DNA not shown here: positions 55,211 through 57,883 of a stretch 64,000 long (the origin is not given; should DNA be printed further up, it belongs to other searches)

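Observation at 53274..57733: Sialic-acid-like catabolic cluster containing an FAD-oxidoreductase::BNR-sialidase fusion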

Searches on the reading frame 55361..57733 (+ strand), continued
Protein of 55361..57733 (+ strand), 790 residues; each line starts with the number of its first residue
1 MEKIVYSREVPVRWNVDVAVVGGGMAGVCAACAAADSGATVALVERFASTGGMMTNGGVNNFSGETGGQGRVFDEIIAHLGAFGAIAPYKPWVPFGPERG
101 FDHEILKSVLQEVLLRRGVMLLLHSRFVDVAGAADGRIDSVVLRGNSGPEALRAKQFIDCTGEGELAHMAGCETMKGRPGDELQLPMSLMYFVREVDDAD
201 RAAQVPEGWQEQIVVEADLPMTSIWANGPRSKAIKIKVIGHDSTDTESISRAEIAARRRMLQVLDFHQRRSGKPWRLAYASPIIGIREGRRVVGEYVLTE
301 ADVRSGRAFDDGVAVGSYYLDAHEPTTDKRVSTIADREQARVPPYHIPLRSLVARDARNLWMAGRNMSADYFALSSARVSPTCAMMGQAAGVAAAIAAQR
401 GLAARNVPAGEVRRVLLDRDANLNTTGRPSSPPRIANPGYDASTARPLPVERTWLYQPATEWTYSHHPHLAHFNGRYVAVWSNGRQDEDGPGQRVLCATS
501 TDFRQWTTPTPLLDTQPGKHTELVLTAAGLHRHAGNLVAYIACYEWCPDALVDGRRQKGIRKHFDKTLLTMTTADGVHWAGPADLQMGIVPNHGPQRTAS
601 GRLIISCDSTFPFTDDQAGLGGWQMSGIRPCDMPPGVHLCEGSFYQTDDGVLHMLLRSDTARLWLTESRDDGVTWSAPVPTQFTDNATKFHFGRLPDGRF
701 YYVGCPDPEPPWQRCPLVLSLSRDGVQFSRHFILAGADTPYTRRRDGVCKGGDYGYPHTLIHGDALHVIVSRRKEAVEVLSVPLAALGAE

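Call 11: find_encoding_contigs(protein=P0005, flank=8000, max_places=3)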
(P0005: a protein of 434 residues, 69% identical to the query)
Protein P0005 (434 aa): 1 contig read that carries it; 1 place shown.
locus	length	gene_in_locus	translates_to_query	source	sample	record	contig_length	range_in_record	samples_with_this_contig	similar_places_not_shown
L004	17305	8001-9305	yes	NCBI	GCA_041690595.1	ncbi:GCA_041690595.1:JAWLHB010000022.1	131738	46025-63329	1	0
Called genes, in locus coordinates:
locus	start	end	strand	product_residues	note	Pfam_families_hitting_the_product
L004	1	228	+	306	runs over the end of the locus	PF00701:DHDPS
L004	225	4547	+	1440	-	PF16126:DUF4838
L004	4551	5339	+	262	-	PF12146:Hydrolase_4 (faint), PF00561:Abhydrolase_1, PF00975:Thioesterase (weak), PF12697:Abhydrolase_6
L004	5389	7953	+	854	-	PF16126:DUF4838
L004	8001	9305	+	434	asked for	PF00890:FAD_binding_2 (weak), PF01266:DAO (weak), PF07992:Pyr_redox_2 (faint), PF12831:FAD_oxidored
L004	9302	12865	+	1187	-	-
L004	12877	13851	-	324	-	PF02810:SEC-C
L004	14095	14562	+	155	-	-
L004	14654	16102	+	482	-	PF12831:FAD_oxidored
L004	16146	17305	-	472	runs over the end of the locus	PF01189:Methyltr_RsmB-F, PF13649:Methyltransf_25 (faint)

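Call 22: find_related_loci(query=window:55361-57730:+, collection=genome_contigs, flank=10000)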
Query window:55361-57730:+ (790 aa) in genome_contigs; peptide patterns used: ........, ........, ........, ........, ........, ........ (x = any residue, [..] = any of these).
70 stretches matched a pattern; 64 encode a relative of the query (tblastn E <= 1e-3); 64 distinct loci.
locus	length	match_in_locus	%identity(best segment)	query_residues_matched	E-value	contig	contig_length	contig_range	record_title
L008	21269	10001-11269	79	2-424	0e+0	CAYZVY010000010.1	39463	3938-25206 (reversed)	MAG TPA_asm: uncultured Verrucomicrobiota bacterium isolate SRP272421_co1_293 genome assembly, contig: NODE_1923_length_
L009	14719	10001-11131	71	435-789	9e-174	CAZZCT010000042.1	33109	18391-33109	MAG TPA_asm: uncultured Lentisphaerales bacterium isolate SRP272421_co2_97 genome assembly, contig: NODE_2880_length_331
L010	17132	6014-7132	65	435-789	3e-159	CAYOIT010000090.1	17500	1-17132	MAG TPA_asm: uncultured Verrucomicrobiota bacterium isolate SRP272421_co4_179 genome assembly, contig: NODE_8242_length_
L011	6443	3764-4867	65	436-787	7e-150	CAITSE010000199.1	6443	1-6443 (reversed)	MAG: uncultured Lentisphaerae bacterium isolate AM-2014_bin-3387 genome assembly, contig: bin-3387:199/376, whole genome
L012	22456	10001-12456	63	435-782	1e-142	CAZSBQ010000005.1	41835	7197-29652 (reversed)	MAG TPA_asm: uncultured Victivallales bacterium isolate SRP332253_co1_127 genome assembly, contig: NODE_1109_length_4183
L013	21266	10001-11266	58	1-424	4e-142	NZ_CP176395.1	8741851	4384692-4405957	Paenibacillus sp. MBLB4367 chromosome, complete genome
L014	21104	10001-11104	58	436-787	8e-140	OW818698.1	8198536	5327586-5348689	metagenome genome assembly, chromosome: 1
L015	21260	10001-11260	57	2-423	8e-135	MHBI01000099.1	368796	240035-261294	MAG: Lentisphaerae bacterium GWF2_50_93 gwf2_scaffold_68, whole genome shotgun sequence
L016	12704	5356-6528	57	415-782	2e-134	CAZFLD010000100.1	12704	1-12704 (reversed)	MAG TPA_asm: uncultured Spirochaetales bacterium isolate SRP141376_co3_407 genome assembly, contig: NODE_13638_length_12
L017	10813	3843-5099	56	2-423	2e-133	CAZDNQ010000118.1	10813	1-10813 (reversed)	MAG TPA_asm: uncultured Victivallis sp. isolate SRP089250_co1_121 genome assembly, contig: NODE_11023_length_10813_cov_4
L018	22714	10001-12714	56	1-444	1e-128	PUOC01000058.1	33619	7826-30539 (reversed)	MAG: Clostridiales bacterium isolate B1Sed10_159 B1-Sed10-C970, whole genome shotgun sequence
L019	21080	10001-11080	56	440-786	3e-128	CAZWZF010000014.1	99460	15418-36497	MAG TPA_asm: uncultured bacterium isolate SRP142039_co1_38 genome assembly, contig: NODE_58_length_99460_cov_23.124813,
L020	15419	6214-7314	58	440-787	2e-128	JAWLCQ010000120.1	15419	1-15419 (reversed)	MAG: Phycisphaerae bacterium isolate 15dZY3.bin.65 NODE_4145_length_15419_cov_6.550522, whole genome shotgun sequence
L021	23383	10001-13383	56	3-787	1e-127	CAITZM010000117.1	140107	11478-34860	MAG: uncultured Lentisphaerae bacterium isolate LJ_bin-4696 genome assembly, contig: bin-4696:117/191, whole genome shot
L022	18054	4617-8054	40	4-787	3e-127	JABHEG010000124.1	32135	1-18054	MAG: Lentisphaerae bacterium isolate SI037_bin151 k141_2178382, whole genome shotgun sequence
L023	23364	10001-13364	59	2-787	2e-127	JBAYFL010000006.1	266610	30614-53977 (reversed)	MAG: Verrucomicrobiia bacterium isolate SO_2016_GW1_10 scaffold00064_OW334_2016, whole genome shotgun sequence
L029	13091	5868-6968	55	440-787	6e-120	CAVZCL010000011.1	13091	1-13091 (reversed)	MAG: uncultured Chloroflexia bacterium isolate MFD01721.bin.1.59 genome assembly, contig: contig_62636, whole genome sho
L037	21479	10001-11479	55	435-787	3e-115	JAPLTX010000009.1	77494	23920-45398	MAG: Verrucomicrobia bacterium isolate LacPavin_0818_WC55_MAG_62_14 LacPavin_0818_WC55_scaffold_909206, whole genome sho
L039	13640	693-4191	55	2-787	6e-113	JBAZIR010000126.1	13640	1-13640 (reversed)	MAG: Verrucomicrobiia bacterium isolate SO_2017_LW4_10 scaffold_8711_c1_LW137-91_2017, whole genome shotgun sequence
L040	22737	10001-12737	47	2-787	8e-113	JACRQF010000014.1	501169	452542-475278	MAG: Verrucomicrobia bacterium isolate NC_groundwater_2006_Pr3_S-0.65um_64_6 SR2-18-Sp65_coassembly_scaffold_179104, who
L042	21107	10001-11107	60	435-782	1e-139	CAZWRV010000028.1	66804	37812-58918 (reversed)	MAG TPA_asm: uncultured Victivallaceae bacterium isolate binchicken_co135_207 genome assembly, contig: NODE_958_length_6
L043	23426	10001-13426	59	2-787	2e-129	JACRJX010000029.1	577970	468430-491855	MAG: Verrucomicrobia bacterium isolate NC_groundwater_1840_Pr3_B-0.1um_61_25 SR-2_scaffold_141_1653511, whole genome sho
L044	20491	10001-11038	54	446-788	6e-112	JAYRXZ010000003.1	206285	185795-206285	MAG: Lacunisphaera sp. isolate EBPR_s431bin.11 NODE_90_length_206285_cov_2.432809, whole genome shotgun sequence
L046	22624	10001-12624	54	2-424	7e-110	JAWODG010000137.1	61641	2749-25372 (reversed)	MAG: Candidatus Brocadiia bacterium isolate BLK5-2.bin.122 k191_2065942, whole genome shotgun sequence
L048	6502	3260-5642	54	15-787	2e-106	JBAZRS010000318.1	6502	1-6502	MAG: Victivallales bacterium isolate SO_2017_GW1_153 NODE_44947_length_6502_cov_1.011294_OW334_2017, whole genome shotgu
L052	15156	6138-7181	53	442-787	7e-107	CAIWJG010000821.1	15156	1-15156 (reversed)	MAG: uncultured Verrucomicrobia subdivision 3 bacterium isolate Ki1-2-7m_bin-117 genome assembly, contig: bin-117:821/99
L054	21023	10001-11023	53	450-787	2e-102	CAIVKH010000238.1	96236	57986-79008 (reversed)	uncultured bacterium isolate AM-2014_bin-1020 genome assembly, contig: bin-1020:238/383, whole genome shotgun sequence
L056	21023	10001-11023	51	450-787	1e-100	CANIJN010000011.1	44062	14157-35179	MAG: Opitutae bacterium isolate RE-9nov16-252 genome assembly, contig: RE-9nov16-C1319, whole genome shotgun sequence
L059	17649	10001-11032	50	445-787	3e-97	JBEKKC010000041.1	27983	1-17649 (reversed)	MAG: Tepidisphaeraceae bacterium isolate SPRUCE 338 SPRUCE_338_41, whole genome shotgun sequence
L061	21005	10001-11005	51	455-787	2e-91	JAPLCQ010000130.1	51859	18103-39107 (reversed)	MAG: Armatimonadota bacterium isolate LacPavin_0920_WC57_MAG_69_10 LacPavin_0920_WC57_scaffold_896515, whole genome shot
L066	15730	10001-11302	53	1-423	2e-107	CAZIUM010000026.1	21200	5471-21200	MAG TPA_asm: uncultured Lentisphaerales bacterium isolate binchicken_co139_152 genome assembly, contig: NODE_4594_length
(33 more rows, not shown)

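Call 27: search_protein_families(library=pfam, proteins=[L021:11260-13392:+, L021:5036-7366:+, L021:7363-9900:+, L021:13389-15731:+, L021:15755-17038:+, L048:3140-4480:+, L048:4494-5651:+, L048:1288-2916:+], max_evalue=0.001)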
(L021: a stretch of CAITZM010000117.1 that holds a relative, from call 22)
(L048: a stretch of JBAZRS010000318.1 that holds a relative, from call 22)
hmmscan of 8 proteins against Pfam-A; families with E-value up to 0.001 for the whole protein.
L021:11260-13392:+ (710 aa): 5 families
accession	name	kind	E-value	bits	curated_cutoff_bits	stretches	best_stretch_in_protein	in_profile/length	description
PF13088.12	BNR_2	-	3.2e-127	424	31.4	2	48-316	2-276/277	BNR repeat-like domain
PF24067.1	Beta-prop_BT_1020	-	3.8e-10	40.2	27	1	377-440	44-107/236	BT_1020-like, N-terminal beta propeller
PF13859.12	BNR_3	-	3.3e-09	37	27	0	403-490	81-170/308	BNR repeat-like domain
PF15902.12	Sortilin-Vps10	-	5.2e-06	26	33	1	178-292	4-113/446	Sortilin, neurotensin receptor 3,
PF04616.20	Glyco_hydro_43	-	0.00014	21.8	32.2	0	376-472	57-150/288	Glycosyl hydrolases family 43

L021:5036-7366:+ (776 aa): 3 families
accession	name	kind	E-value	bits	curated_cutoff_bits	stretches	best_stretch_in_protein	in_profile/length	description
PF00144.29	Beta-lactamase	-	4.2e-69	233.7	27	1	34-367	4-318/329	Beta-lactamase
PF13088.12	BNR_2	-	1.8e-14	54.2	31.4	1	562-733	113-275/277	BNR repeat-like domain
PF02012.26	BNR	-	1.1e-05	25.1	27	0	480-489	2-11/12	BNR/Asp-box repeat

L021:7363-9900:+ (845 aa): 3 families
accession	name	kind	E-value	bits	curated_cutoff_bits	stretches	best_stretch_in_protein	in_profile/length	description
PF13517.12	FG-GAP_3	-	7.2e-30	103.8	26.9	3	765-828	1-60/61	FG-GAP-like repeat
PF01839.29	FG-GAP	-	6.1e-18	64.7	22.1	0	813-832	4-23/37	FG-GAP repeat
PF12256.14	TcdB_toxin_midN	-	2.8e-08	33.7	24.8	0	754-783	20-52/181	Insecticide toxin TcdB middle/N-terminal region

L021:13389-15731:+ (780 aa): 2 families
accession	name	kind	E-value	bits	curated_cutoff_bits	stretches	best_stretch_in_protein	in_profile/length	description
PF07690.21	MFS_1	-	4.4e-49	167.7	33.4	2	261-583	1-291/347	Major Facilitator Superfamily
PF00854.27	PTR2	-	0.00035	20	27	1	402-445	73-116/392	POT family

L021:15755-17038:+ (427 aa): 1 family
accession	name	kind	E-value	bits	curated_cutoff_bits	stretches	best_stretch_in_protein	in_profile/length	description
PF06134.17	RhaA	-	8e-196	651.6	22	1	6-426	2-417/417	L-rhamnose isomerase (RhaA)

L048:3140-4480:+ (446 aa): 6 families
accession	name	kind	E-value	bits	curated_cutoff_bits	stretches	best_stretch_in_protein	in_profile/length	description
PF12831.13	FAD_oxidored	-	2.3e-99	334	27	1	43-433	1-416/416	FAD dependent oxidoreductase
PF01266.30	DAO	-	1.1e-06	28.8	27.9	1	43-128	1-93/353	FAD dependent oxidoreductase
PF03486.20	HI0933_like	-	1.8e-05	24.7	50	1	43-77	2-36/244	HI0933-like protein Rossmann domain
PF07992.20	Pyr_redox_2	-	2e-05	24.6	26.1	1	42-188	1-108/291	Pyridine nucleotide-disulphide oxidoreductase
PF04820.20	Trp_halogenase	-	9.6e-05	21.8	21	0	116-189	141-213/458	Tryptophan halogenase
PF00890.30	FAD_binding_2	-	9.8e-05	22.1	20.4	1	43-78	1-36/414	FAD binding domain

L048:4494-5651:+ (385 aa): 2 families
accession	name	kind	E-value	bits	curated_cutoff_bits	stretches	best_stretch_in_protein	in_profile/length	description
PF13088.12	BNR_2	-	2.1e-24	86.8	31.4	1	69-362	2-275/277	BNR repeat-like domain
PF24067.1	Beta-prop_BT_1020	-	2.7e-06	27.6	27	1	52-110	44-102/236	BT_1020-like, N-terminal beta propeller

L048:1288-2916:+ (542 aa): 2 families
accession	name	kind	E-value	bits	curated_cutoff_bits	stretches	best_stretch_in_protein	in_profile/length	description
PF05681.19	Fumerase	-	3.4e-67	227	25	1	57-330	4-267/270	Fumarate hydratase (Fumerase)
PF05683.17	Fumerase_C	-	9.2e-67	224.8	22.2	1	338-541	1-203/205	Fumarase C-terminus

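Call 35: search_protein_representatives(protein=window:55361-57730:+)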
Query: 790 residues. Proteins with E-value up to 0.001 (for the whole library): 12199; up to 1e-10: 6200; up to 1e-30: 1148. The best 150 are listed.
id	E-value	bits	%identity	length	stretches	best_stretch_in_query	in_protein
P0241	8.0e-136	470.8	58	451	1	4-421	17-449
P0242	6.4e-132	457.9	65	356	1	87-429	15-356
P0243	3.1e-106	372.9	52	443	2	218-423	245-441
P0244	8.6e-105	368.1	60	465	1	445-787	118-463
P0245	1.6e-101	357.3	47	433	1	2-402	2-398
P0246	2.2e-99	350.3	59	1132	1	446-787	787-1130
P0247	4.3e-97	342.7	59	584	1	444-784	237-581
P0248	1.6e-95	337.4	51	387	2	632-787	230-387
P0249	2.3e-94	333.6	57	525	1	445-787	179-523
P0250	2.8e-92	326.7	50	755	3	446-787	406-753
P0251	3.1e-92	326.6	43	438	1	8-426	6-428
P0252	1.4e-89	317.8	50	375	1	445-788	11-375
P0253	1.2e-88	314.8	53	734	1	441-784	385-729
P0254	2.7e-87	310.2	49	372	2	612-782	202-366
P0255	2.8e-86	306.9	54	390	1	445-786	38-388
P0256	1.3e-85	304.7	37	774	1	9-761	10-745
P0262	1.1e-79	285.1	41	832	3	15-513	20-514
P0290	3.5e-70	253.6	40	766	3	15-407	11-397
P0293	2.3e-69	250.9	42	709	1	15-413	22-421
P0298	2.3e-68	247.7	44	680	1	11-406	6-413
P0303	1.3e-65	238.5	47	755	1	14-413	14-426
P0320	6.6e-63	229.6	41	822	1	16-413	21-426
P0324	1.9e-62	228.1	39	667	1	451-789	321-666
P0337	5.4e-60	220.0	41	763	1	30-415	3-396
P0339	1.4e-59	218.5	39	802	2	13-404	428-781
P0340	1.4e-59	218.5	42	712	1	17-416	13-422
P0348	2.6e-58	214.4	38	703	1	11-425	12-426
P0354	1.1e-57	212.3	36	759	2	16-414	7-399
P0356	3.1e-57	210.8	42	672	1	4-414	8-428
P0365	5.0e-56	206.8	42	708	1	15-414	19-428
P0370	2.2e-55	204.7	36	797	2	15-420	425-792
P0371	2.4e-55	204.6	41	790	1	456-785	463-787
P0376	1.2e-54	202.3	37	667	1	16-424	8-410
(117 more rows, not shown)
